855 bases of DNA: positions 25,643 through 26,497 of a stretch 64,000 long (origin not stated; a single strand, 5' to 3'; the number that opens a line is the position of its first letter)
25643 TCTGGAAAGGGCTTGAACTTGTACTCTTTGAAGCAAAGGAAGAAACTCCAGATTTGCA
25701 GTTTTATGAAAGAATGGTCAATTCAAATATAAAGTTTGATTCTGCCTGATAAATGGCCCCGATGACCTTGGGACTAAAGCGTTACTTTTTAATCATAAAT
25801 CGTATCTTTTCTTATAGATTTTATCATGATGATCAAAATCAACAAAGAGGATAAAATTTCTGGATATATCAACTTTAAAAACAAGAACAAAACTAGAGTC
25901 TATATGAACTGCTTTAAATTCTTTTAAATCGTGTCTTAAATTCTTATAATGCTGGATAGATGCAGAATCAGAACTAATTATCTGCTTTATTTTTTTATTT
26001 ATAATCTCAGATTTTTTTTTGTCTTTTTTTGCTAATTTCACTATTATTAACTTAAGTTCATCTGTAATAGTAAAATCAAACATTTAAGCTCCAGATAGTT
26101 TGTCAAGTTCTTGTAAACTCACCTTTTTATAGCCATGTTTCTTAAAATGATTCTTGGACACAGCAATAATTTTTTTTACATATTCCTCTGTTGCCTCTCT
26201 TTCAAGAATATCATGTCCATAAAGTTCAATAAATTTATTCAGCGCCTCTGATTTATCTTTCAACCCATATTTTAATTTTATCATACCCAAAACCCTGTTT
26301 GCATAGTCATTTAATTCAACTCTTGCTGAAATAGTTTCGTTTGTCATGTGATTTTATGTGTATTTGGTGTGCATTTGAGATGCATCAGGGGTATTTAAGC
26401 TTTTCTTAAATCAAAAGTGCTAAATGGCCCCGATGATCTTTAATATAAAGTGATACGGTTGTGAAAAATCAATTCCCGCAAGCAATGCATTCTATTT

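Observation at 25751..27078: tRNA-Lys locus flanked by repeats of its own ends; cassette-like accretion of RelE/RHH and RidA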

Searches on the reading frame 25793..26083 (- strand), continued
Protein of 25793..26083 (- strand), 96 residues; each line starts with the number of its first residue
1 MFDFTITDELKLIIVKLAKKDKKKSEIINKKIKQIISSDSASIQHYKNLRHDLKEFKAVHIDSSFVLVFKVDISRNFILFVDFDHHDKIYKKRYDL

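Call 84: find_related_loci(query=window:25793-26083:-, collection=viral_contigs, flank=10000)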
Query window:25793-26083:- (96 aa) in viral_contigs; peptide patterns used: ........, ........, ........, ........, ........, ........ (x = any residue, [..] = any of these).
18 stretches matched a pattern, but none encodes a relative of the query by tblastn (E <= 1e-3).

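Call 85: search_protein_families(library=padloc, proteins=[window:25793-26083:-], max_evalue=0.001)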
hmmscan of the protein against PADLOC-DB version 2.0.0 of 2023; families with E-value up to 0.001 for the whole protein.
window:25793-26083:- (96 aa): 0 families

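Call 101: search_protein_families(library=pfam, proteins=[L253:2-655:+, L251:1209-1970:+, L251:2026-2331:+, L245:8419-8916:+, L245:8993-9439:+, L247:8342-8524:+], max_evalue=0.01)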
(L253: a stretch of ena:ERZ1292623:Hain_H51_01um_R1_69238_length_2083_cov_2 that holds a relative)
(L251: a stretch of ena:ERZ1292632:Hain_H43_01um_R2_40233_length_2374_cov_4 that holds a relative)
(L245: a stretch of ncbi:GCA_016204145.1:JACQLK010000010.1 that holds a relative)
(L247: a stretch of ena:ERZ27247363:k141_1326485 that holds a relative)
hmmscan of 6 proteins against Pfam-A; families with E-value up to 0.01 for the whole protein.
L253:2-655:+ (217 aa): 1 family
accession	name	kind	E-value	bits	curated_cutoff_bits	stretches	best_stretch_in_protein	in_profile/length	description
PF00474.23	SSF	-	1.7e-10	40.8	22.8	1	31-152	202-327/406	Sodium:solute symporter family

L251:1209-1970:+ (253 aa): 1 family
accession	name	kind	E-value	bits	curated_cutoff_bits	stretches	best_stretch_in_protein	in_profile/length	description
PF02698.23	DUF218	-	2.1e-16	60.5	27.6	1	71-181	14-106/133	DUF218 domain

L251:2026-2331:+ (101 aa): 4 families
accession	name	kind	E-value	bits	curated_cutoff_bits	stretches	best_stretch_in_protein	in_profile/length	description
PF01503.22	PRA-PH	-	4.4e-07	30.6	21.3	1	29-92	32-86/86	Phosphoribosyl-ATP pyrophosphohydrolase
PF12643.12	MazG-like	-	0.00014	22.5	27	1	47-94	28-68/85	MazG-like family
PF08286.16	Spc24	-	0.005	17.5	25.3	1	15-98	7-90/109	Spc24 subunit of Ndc80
PF03819.22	MazG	-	0.0082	16.8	22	0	31-97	10-71/74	MazG nucleotide pyrophosphohydrolase domain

L245:8419-8916:+ (165 aa): 0 families

L245:8993-9439:+ (148 aa): 0 families

L247:8342-8524:+ (60 aa): 0 families

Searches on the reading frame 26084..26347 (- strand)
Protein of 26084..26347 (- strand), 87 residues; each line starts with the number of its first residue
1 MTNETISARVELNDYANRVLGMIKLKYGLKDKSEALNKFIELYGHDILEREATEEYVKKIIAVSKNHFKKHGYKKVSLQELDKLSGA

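Call 7: search_protein_families(library=pfam, proteins=[window:26084-26347:-], max_evalue=0.01)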
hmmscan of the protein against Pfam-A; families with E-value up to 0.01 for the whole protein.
window:26084-26347:- (87 aa): 0 families

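Call 72: search_protein_families(library=pfam, proteins=[window:26084-26347:-], max_evalue=0.01)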
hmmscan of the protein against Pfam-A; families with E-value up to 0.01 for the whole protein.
window:26084-26347:- (87 aa): 0 families

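Call 74: search_solved_structures(query=window:26084-26347:-, max_evalue=1)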
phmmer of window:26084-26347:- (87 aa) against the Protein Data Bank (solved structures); distinct sequences matched with E-value up to 1: 0.

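Call 85: search_protein_families(library=padloc, proteins=[window:26084-26347:-], max_evalue=0.001)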
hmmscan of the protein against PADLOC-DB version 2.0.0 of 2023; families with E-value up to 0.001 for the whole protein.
window:26084-26347:- (87 aa): 0 families
